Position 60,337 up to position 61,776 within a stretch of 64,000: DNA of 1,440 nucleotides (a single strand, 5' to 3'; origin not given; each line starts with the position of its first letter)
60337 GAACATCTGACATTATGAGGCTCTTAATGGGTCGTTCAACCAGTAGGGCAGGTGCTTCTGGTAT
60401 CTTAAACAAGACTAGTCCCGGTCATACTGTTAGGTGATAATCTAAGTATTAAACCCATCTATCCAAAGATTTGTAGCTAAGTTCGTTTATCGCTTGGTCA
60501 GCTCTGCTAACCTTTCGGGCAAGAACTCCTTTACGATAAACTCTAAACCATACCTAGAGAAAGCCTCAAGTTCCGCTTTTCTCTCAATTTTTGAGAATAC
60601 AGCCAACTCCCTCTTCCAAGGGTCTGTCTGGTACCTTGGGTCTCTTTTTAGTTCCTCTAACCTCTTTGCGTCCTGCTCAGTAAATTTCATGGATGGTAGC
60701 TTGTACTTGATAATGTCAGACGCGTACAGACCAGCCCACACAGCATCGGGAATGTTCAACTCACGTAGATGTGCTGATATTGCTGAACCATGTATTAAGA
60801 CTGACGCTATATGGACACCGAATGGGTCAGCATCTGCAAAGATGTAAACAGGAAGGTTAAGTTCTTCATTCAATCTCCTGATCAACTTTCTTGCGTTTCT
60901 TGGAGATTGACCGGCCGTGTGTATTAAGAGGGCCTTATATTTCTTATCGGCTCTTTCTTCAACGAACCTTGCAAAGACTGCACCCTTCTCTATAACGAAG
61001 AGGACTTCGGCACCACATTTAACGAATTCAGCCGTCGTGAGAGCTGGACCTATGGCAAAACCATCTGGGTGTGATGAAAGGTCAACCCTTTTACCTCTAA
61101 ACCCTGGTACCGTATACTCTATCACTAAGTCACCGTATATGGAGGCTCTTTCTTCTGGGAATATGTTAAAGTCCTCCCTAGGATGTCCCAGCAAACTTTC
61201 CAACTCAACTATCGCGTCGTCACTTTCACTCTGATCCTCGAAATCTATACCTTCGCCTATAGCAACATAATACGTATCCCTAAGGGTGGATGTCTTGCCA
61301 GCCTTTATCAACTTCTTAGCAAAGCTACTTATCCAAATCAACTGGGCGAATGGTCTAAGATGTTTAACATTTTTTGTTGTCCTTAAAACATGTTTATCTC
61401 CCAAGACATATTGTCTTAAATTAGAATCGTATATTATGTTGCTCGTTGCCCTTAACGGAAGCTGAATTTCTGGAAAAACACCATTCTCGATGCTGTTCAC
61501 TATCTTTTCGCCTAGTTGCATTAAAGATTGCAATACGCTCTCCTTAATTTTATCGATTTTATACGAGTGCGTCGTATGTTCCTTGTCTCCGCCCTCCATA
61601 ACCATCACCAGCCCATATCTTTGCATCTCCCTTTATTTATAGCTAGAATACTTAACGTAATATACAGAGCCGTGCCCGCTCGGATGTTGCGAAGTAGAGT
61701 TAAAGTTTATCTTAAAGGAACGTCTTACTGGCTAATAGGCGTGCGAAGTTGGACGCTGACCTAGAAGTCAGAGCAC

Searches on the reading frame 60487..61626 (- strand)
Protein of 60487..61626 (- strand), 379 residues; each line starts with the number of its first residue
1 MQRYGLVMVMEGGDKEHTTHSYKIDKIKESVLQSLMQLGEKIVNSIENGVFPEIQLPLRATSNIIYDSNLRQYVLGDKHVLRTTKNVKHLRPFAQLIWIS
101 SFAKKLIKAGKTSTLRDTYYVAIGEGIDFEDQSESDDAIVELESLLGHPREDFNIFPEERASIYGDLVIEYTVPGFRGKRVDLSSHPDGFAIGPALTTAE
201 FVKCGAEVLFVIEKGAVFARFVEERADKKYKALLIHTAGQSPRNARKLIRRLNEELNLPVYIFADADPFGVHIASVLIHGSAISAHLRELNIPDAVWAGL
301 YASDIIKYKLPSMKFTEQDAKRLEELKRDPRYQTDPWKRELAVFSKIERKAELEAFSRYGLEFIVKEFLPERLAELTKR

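Call 22: find_encoding_contigs(protein=window:60487-61626:-, flank=10000, max_places=1)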
Protein window:60487-61626:- (379 aa): 23 contigs read that carry it; 1 place shown.
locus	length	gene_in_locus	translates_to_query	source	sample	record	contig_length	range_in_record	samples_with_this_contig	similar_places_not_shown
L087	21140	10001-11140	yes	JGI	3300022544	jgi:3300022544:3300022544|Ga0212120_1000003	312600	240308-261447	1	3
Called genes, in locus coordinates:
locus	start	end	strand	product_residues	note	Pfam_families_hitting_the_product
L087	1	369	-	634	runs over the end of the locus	PF02779:Transket_pyr (faint), PF01855:POR_N, PF12837:Fer4_6 (faint), PF02775:TPP_enzyme_C, PF13187:Fer4_9 (weak), PF13237:Fer4_10 (weak), PF14697:Fer4_21 (weak), PF00037:Fer4 (weak), +1 more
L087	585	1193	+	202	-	-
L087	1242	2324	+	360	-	PF26356:Pelota_N, PF03465:eRF1_3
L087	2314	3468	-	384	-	PF01751:Toprim, PF13155:Toprim_2 (weak), PF13662:Toprim_4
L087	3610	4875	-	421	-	PF01966:HD, PF19276:HD_assoc_2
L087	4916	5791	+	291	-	PF13793:Pribosyltran_N, PF00156:Pribosyltran, PF14681:UPRTase (weak), PF14572:Pribosyl_synth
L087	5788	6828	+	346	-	PF02926:THUMP (weak), PF01555:N6_N4_Mtase (faint), PF01170:UPF0020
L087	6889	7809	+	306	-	PF23023:Anti-Pycsar_Apyc1, PF00753:Lactamase_B (weak), PF12706:Lactamase_B_2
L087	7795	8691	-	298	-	PF00892:EamA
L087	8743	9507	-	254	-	PF01261:AP_endonuc_2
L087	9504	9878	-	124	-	PF01877:RNA_binding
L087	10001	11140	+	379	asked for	PF04406:TP6A_N, PF21180:TOP6A-Spo11_Toprim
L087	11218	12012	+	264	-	PF00149:Metallophos (weak), PF12850:Metallophos_2 (weak)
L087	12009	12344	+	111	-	-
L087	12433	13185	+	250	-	PF00009:GTP_EFTU (faint), PF03029:ATP_bind_1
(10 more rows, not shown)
